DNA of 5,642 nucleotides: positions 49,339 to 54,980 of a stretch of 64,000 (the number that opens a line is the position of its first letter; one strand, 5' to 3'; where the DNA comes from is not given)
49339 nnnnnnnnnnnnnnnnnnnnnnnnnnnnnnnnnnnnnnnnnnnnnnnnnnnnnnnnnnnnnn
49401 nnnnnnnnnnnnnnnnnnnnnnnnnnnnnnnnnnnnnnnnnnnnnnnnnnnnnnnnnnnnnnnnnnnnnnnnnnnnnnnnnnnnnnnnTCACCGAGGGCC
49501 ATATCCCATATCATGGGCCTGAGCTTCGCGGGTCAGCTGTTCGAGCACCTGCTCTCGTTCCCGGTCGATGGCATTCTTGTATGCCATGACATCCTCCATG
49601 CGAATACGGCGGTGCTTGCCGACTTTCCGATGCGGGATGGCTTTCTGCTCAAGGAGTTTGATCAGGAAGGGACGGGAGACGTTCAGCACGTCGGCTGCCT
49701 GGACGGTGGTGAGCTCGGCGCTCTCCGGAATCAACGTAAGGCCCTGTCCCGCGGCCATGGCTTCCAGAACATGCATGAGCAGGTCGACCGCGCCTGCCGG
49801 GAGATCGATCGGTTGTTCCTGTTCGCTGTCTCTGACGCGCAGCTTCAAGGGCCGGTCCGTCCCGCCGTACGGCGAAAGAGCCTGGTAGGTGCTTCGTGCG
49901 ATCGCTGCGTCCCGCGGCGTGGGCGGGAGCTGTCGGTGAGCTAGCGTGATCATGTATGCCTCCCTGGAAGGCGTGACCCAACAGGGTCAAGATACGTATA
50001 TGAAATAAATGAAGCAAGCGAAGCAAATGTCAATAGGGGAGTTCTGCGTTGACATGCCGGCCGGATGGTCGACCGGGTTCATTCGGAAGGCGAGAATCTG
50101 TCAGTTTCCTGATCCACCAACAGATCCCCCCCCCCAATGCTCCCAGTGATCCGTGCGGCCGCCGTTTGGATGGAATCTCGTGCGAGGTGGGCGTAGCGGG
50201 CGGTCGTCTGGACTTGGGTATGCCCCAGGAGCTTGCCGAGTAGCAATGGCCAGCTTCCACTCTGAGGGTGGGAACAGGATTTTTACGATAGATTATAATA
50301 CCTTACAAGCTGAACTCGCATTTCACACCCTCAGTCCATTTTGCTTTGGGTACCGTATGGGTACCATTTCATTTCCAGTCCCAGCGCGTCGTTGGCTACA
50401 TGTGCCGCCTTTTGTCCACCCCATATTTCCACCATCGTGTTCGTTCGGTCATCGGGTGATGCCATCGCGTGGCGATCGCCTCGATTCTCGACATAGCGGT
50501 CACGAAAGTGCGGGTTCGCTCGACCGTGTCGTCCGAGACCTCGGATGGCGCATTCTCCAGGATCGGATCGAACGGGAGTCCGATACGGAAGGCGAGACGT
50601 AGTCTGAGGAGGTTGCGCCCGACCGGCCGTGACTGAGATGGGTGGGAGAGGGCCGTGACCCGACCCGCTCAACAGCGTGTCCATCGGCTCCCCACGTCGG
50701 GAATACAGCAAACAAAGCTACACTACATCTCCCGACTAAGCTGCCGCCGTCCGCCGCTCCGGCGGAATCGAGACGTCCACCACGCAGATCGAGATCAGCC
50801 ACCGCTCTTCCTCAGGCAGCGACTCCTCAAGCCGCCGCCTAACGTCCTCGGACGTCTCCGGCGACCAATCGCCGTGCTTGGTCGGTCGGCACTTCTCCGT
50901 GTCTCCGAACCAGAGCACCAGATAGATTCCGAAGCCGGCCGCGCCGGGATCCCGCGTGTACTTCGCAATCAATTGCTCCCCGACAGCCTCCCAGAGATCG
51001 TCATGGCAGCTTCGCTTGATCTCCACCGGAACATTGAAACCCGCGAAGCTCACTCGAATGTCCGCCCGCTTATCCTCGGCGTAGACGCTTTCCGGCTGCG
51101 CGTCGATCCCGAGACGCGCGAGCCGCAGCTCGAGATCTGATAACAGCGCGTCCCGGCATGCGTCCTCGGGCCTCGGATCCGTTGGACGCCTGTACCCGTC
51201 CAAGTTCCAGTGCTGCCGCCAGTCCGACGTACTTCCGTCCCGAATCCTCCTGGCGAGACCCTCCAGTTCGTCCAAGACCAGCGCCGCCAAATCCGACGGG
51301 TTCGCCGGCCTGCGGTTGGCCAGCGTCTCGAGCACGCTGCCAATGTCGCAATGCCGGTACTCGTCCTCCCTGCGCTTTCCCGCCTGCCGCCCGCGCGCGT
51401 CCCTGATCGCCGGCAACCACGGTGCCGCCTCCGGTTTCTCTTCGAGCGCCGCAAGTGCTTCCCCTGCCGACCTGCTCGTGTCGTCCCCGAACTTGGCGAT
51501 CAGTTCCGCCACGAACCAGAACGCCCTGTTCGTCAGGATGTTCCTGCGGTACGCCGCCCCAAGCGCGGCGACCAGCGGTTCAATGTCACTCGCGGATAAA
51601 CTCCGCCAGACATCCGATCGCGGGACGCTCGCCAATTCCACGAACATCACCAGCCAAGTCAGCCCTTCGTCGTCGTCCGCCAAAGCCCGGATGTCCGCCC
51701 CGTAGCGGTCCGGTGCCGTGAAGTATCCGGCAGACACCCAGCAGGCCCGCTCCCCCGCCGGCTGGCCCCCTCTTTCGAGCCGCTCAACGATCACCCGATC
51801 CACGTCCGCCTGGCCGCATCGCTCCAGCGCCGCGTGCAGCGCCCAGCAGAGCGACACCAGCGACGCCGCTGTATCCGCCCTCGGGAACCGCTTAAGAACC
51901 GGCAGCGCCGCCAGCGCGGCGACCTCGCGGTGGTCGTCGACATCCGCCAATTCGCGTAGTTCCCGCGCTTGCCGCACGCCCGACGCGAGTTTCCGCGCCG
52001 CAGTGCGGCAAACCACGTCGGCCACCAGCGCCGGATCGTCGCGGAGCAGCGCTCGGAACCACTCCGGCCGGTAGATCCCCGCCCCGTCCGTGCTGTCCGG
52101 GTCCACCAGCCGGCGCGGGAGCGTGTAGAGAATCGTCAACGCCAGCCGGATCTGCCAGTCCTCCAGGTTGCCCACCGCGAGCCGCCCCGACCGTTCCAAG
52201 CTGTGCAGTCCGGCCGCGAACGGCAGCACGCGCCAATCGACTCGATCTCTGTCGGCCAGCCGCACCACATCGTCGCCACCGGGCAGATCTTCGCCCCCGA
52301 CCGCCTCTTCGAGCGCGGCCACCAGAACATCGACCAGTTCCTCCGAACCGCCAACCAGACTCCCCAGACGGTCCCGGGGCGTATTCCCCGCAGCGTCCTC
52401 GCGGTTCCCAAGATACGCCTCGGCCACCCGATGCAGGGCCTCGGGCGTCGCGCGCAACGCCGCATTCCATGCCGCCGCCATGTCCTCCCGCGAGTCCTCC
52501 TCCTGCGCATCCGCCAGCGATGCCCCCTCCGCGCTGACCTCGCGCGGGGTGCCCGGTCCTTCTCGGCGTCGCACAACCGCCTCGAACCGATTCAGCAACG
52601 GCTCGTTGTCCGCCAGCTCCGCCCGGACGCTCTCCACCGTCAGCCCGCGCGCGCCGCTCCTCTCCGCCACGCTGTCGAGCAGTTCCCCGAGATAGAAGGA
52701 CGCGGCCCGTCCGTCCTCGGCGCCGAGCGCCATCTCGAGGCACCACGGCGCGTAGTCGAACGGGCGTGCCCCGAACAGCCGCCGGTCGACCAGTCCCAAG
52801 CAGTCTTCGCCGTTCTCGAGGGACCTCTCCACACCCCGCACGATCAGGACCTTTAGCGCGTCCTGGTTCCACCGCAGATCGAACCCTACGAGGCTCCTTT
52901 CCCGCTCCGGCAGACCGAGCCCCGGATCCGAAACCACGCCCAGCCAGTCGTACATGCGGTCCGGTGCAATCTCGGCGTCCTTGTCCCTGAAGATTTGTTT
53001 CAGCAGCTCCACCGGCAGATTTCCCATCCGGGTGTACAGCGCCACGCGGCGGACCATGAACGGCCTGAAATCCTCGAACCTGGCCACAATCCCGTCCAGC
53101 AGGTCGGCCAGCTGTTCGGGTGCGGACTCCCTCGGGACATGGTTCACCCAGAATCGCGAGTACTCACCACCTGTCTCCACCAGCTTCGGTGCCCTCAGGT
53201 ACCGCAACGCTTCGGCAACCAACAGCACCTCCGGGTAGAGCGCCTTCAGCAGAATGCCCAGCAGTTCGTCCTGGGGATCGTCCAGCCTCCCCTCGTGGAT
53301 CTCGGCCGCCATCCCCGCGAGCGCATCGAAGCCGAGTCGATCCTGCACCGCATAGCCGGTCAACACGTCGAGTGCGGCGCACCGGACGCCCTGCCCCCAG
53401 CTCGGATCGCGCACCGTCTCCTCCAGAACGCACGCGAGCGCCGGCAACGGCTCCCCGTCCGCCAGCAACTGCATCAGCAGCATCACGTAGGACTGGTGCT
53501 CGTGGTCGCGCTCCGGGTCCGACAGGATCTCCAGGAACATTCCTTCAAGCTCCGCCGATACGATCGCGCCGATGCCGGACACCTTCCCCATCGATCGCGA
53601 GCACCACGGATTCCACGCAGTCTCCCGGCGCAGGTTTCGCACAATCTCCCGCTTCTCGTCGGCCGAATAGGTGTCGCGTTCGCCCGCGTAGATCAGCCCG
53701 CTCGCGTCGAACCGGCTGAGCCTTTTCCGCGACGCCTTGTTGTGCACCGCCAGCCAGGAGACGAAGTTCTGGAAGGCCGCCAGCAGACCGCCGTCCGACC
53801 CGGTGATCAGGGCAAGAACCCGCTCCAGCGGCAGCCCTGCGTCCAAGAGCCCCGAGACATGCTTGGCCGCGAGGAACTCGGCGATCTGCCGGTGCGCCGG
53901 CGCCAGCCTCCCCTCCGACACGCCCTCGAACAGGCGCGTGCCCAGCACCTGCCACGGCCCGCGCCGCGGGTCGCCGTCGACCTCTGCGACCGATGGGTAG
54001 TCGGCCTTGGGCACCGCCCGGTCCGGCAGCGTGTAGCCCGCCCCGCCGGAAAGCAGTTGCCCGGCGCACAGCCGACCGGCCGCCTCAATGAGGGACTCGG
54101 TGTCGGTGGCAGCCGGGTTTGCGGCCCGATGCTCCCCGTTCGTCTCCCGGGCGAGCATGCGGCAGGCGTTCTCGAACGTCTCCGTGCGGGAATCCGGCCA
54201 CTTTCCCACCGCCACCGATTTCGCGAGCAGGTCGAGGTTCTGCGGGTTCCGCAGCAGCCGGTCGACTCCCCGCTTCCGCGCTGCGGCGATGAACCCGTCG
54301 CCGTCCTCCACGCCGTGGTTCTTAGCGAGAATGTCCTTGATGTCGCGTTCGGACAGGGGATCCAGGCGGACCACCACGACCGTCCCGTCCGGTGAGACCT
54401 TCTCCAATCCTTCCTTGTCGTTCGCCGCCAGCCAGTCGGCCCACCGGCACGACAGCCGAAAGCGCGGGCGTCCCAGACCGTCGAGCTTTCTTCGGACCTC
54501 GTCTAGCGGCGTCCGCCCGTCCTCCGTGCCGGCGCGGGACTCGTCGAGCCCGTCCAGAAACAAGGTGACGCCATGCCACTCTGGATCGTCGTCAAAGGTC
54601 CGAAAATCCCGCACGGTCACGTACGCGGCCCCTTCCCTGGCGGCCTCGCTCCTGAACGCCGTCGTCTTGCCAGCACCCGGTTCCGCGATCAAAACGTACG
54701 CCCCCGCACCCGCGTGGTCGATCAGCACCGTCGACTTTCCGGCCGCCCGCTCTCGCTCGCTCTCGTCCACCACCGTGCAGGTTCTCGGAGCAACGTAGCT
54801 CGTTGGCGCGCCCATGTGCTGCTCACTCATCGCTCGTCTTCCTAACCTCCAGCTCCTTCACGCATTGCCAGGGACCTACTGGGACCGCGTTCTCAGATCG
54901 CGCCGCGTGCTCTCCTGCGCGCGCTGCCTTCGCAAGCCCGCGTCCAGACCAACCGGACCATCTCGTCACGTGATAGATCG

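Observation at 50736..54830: NLR-like STAND protein with the nuclease at the C-terminus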

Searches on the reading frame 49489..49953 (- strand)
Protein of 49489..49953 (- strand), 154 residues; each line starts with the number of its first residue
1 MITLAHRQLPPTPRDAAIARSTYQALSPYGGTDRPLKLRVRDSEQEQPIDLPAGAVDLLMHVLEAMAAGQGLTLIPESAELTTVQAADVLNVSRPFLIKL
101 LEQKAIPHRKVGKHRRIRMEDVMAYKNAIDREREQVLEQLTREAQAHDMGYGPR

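Call 12: search_protein_families(library=pfam, proteins=[window:49489-49953:-], max_evalue=0.001)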
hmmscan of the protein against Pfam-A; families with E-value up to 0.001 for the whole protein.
window:49489-49953:- (154 aa): 1 family
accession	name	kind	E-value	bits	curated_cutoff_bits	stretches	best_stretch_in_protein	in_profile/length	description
PF12728.13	HTH_17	-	7.6e-12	45.7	27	1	81-127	2-48/51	Helix-turn-helix domain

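Call 44: search_protein_families(library=ncbifam, proteins=[window:49489-49953:-], max_evalue=0.001)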
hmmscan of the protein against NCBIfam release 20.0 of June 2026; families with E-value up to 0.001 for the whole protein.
window:49489-49953:- (154 aa): 1 family
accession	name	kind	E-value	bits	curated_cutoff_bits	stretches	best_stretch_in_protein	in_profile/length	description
TIGR01764.1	excise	domain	2e-13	50.5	28.8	1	81-127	2-48/49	excisionase family DNA-binding protein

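Call 45: search_protein_families(library=padloc, proteins=[window:49489-49953:-], max_evalue=0.001)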
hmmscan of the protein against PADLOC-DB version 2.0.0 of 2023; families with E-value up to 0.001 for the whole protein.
window:49489-49953:- (154 aa): 1 family
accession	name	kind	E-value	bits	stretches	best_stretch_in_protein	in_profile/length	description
PDLC04133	mad1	-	0.00076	17.7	0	81-130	6-55/60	mads_1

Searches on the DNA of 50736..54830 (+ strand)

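Call 11: search_dna_similar(query=window:50736-54830:+, collection=plasmids, mode=near)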
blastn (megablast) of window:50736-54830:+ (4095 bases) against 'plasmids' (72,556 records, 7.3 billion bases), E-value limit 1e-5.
No match.

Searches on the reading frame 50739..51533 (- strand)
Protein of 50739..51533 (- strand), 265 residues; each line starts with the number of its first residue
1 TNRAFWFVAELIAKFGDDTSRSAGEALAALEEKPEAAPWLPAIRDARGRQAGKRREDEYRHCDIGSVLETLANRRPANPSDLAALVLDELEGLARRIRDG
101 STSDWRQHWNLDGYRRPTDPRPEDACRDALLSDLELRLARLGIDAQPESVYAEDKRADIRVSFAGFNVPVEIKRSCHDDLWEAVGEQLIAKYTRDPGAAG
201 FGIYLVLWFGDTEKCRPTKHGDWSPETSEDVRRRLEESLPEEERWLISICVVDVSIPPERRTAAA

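Call 50: predict_structure(alignment_id=A2)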
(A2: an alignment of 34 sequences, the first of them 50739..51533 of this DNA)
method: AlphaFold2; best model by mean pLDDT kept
length: 265 residues; sequences in the alignment: 34
mean_pLDDT: 75.0   pTM: 0.70
mean pLDDT of the five models: 75.0, 74.0, 73.9, 70.6, 66.5
residues with pLDDT >= 90: 20; 70-90: 165; 50-70: 59; < 50: 21
segments of 3 or more residues with pLDDT < 50: 112-119, 150-154, 262-265
pLDDT, mean of each block of 10 residues (from residue 1): 84 88 89 92 87 75 69 73 85 71 53 45 71 87 79 62 83 80 66 53 82 74 84 85 77 68 47
secondary structure, 60 per line:
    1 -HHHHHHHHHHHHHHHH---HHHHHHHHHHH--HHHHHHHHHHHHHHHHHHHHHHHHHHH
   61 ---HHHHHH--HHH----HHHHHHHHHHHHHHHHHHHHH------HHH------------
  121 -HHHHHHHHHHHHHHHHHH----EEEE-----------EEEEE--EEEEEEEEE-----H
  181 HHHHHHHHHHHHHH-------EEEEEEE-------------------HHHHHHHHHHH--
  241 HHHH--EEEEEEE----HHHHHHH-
elements in order: H2-17 H21-31 H34-60 H64-69 H79-99 H122-139 E144-147 E159-163 E166-174 H180-194 E202-208 H228-238 H241-244 E247-253 H258-264

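Call 55: fold_search(model_id=the predicted structure, library=pdb)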
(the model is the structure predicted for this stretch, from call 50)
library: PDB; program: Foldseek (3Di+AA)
matches with E <= 10: 558; with E <= 0.001: 1
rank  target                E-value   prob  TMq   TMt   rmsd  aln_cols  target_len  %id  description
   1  6sce_A                6.5e-04  0.99  0.27  0.13  11.6       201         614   18  Structure of a Type III CRISPR defence DNA nuclease activated by cyclic oligoadenylate (released 2020-02-19)
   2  3bm3_B                3.9e-03  0.80  0.23  0.24  12.5       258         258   13  Restriction endonuclease PspGI-substrate DNA complex (released 2008-09-16)
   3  3bm3_A                8.2e-03  0.60  0.21  0.22  12.6       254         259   14  Restriction endonuclease PspGI-substrate DNA complex (released 2008-09-16)
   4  9u49_A                3.2e-02  0.66  0.29  0.21  12.8       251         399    8  crystal structure of Cdn1 in complex with cA4 (released 2026-02-04)
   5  1ob9                  3.4e-02  0.72  0.19  0.36   9.5       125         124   15  Holliday Junction Resolving Enzyme (released 2004-10-15)
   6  5kaj_C                3.4e-02  0.13  0.14  0.10  22.9       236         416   14  Crystal structure of a dioxygenase in the Crotonase superfamily in P21, A319C mutant (released 2017-06-21)
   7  5kah_C                3.4e-02  0.11  0.14  0.10  22.2       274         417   14  Crystal structure of a dioxygenase in the Crotonase superfamily in P21, V425T mutant (released 2017-06-21)
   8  8q3y_A                4.0e-02  0.30  0.24  0.16  20.6       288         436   10  Crystal structure of apo Can2 from Thermoanaerobacter brockii (released 2023-11-22)
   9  5kaj_B                5.6e-02  0.11  0.14  0.10  23.0       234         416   14  Crystal structure of a dioxygenase in the Crotonase superfamily in P21, A319C mutant (released 2017-06-21)
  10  5kaj_A                5.9e-02  0.11  0.14  0.10  23.1       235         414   14  Crystal structure of a dioxygenase in the Crotonase superfamily in P21, A319C mutant (released 2017-06-21)
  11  2pg8_A                5.9e-02  0.09  0.14  0.10  22.3       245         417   14  Crystal structure of R254K mutanat of DpgC with bound substrate analog (released 2008-01-22)
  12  5kah_J                6.6e-02  0.10  0.14  0.10  23.2       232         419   15  Crystal structure of a dioxygenase in the Crotonase superfamily in P21, V425T mutant (released 2017-06-21)
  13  2wcw_C                7.9e-02  0.72  0.18  0.34   5.5        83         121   17  1.6A resolution structure of Archaeoglobus fulgidus Hjc, a Holliday junction resolvase from an archaeal hyperthermophi (released 2009-03-24)
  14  4dav_A                7.9e-02  0.63  0.27  0.30   6.8       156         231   13  The structure of Pyrococcus Furiosus SfsA in complex with DNA (released 2014-10-01)
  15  8q3z_A                8.3e-02  0.41  0.29  0.19  19.9       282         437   11  Crystal structure of cA4-bound Can2 from Thermoanaerobacter brockii (released 2023-11-22)
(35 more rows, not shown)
